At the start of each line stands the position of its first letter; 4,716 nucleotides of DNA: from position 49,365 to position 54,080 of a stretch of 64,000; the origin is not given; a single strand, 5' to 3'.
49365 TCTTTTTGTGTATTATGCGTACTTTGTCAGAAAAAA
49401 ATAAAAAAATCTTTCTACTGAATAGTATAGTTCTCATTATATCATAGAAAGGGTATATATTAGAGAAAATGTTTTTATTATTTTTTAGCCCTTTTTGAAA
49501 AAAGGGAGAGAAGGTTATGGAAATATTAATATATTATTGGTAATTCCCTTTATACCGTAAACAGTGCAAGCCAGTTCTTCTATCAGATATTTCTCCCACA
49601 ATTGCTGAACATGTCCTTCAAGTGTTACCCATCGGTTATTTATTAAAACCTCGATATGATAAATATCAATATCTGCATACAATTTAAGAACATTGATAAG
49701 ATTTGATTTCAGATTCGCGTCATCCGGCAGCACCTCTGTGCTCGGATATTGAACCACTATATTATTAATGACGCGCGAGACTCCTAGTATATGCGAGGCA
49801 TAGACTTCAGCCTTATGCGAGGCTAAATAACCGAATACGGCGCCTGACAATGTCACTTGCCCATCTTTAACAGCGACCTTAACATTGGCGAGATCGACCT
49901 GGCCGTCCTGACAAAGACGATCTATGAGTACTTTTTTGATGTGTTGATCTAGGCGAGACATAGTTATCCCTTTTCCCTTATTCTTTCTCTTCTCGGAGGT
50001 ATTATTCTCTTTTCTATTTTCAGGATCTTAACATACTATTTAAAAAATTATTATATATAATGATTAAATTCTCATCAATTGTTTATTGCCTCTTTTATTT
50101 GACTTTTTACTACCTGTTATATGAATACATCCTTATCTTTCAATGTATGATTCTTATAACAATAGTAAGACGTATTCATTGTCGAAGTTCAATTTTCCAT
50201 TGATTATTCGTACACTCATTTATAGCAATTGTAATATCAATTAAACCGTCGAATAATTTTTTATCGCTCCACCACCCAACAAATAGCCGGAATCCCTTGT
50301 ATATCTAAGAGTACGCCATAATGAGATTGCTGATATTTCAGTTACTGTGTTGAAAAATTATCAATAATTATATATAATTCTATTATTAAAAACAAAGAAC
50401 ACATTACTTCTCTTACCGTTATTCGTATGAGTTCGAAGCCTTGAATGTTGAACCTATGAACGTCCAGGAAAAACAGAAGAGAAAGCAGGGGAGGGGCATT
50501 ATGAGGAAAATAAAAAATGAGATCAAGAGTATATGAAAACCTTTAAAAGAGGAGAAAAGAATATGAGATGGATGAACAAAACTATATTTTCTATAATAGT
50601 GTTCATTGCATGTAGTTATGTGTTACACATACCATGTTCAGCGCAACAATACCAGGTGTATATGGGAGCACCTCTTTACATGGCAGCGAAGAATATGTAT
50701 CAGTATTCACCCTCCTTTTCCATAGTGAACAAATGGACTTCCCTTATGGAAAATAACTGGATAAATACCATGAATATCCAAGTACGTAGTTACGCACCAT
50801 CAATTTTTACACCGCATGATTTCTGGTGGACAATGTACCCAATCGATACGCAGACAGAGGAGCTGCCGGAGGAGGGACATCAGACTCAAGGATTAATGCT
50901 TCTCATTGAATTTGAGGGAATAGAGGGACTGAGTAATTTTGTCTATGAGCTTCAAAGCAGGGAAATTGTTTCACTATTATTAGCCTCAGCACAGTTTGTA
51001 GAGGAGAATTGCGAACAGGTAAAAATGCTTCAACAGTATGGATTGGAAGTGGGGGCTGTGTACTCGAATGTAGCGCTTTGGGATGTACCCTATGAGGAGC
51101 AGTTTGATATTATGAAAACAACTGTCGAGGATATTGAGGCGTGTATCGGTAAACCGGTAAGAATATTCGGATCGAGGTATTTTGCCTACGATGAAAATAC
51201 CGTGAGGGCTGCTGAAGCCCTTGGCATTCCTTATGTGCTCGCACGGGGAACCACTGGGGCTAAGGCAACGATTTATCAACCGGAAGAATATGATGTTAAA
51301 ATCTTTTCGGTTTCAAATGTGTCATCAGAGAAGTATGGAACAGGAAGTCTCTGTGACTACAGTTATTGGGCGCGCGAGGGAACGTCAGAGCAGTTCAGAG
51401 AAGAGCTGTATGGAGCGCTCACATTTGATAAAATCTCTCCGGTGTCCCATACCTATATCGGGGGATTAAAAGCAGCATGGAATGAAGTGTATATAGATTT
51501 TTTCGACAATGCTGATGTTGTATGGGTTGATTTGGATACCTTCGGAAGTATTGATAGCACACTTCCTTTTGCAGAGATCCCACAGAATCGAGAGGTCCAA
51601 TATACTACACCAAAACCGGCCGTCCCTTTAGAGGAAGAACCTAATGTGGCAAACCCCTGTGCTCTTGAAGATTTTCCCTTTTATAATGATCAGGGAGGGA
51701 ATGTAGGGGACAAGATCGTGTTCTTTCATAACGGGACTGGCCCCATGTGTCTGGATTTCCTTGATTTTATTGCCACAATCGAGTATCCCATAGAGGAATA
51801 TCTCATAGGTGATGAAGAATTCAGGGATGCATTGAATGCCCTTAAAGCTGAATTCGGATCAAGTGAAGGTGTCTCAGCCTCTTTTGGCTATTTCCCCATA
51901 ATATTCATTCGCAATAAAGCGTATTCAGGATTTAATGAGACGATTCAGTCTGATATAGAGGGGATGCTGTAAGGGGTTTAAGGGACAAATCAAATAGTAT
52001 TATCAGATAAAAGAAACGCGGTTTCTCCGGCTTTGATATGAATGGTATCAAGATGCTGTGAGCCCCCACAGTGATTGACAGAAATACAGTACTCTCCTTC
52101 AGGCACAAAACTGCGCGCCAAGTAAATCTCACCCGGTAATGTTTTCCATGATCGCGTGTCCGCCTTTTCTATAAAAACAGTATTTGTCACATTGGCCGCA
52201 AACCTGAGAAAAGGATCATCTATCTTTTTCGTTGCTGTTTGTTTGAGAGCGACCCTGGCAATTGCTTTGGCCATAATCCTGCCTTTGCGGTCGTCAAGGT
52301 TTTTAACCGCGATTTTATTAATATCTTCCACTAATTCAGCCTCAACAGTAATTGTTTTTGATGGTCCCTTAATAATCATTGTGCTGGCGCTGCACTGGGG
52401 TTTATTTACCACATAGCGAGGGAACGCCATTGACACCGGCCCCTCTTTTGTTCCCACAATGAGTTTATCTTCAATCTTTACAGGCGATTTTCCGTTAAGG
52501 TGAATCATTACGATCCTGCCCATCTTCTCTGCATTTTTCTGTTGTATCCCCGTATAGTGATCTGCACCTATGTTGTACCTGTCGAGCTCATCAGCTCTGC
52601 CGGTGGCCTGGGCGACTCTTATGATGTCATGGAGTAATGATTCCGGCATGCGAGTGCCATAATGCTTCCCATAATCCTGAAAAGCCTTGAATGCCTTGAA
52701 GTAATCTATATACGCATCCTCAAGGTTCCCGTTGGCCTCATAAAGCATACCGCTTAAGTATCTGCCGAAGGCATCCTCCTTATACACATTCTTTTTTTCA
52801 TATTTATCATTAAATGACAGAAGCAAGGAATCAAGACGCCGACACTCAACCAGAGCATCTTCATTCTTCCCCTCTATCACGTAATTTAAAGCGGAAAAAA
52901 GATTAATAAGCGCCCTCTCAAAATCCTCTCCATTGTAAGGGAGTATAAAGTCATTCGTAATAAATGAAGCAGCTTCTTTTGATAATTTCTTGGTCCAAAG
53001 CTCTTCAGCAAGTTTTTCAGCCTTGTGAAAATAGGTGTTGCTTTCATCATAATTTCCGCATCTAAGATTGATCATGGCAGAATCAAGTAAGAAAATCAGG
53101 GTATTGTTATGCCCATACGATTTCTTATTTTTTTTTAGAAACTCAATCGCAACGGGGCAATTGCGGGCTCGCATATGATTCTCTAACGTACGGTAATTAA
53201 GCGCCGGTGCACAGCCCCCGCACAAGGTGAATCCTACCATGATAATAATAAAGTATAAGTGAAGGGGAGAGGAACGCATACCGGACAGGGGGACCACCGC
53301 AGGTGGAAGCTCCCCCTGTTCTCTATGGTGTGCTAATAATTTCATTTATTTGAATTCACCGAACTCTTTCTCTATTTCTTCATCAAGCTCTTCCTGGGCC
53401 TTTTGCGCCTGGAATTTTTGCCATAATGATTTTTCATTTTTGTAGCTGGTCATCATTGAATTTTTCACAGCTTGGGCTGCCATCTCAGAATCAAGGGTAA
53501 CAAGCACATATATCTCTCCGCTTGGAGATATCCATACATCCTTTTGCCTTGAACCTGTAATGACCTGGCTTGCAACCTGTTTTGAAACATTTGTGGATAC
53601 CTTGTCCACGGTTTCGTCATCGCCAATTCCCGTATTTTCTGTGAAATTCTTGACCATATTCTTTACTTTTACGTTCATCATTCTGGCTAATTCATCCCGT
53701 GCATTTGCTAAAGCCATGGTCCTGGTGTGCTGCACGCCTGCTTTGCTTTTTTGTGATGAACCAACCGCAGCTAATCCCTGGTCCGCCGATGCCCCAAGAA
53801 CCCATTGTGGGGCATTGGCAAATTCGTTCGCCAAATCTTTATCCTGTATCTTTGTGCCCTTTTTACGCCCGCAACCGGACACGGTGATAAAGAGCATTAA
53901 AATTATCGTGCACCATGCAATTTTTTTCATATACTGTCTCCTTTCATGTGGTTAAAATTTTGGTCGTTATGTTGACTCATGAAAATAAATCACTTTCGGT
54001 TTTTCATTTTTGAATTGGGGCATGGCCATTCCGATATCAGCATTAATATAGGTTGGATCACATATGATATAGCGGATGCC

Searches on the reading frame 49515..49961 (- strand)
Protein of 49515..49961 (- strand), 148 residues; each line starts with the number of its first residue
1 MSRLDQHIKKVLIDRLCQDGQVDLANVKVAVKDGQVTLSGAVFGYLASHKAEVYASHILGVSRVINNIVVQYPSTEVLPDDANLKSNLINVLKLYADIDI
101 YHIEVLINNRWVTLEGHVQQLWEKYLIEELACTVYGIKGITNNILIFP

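Call 15: search_protein_families(library=pfam, proteins=[window:49515-49961:-], max_evalue=0.001)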
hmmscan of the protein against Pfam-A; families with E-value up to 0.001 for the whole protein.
window:49515-49961:- (148 aa): 1 family
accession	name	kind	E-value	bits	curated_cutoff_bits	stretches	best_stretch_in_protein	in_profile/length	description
PF04972.22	BON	-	8.6e-24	84.1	27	2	5-71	2-68/69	BON domain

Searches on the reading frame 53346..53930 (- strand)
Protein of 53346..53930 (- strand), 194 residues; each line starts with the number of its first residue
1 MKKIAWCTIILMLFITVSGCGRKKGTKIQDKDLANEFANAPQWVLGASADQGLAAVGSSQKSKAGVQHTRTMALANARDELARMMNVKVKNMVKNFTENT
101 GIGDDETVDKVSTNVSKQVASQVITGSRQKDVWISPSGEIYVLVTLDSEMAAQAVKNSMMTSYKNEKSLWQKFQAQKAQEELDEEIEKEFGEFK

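Call 15: search_protein_families(library=pfam, proteins=[window:53346-53930:-], max_evalue=0.001)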
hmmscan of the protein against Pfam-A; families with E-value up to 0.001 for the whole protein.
window:53346-53930:- (194 aa): 1 family
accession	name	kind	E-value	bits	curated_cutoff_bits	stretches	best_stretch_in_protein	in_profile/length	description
PF02169.21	LPP20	-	2.2e-13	50.9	25.9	1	41-147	1-97/97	LPP20 lipoprotein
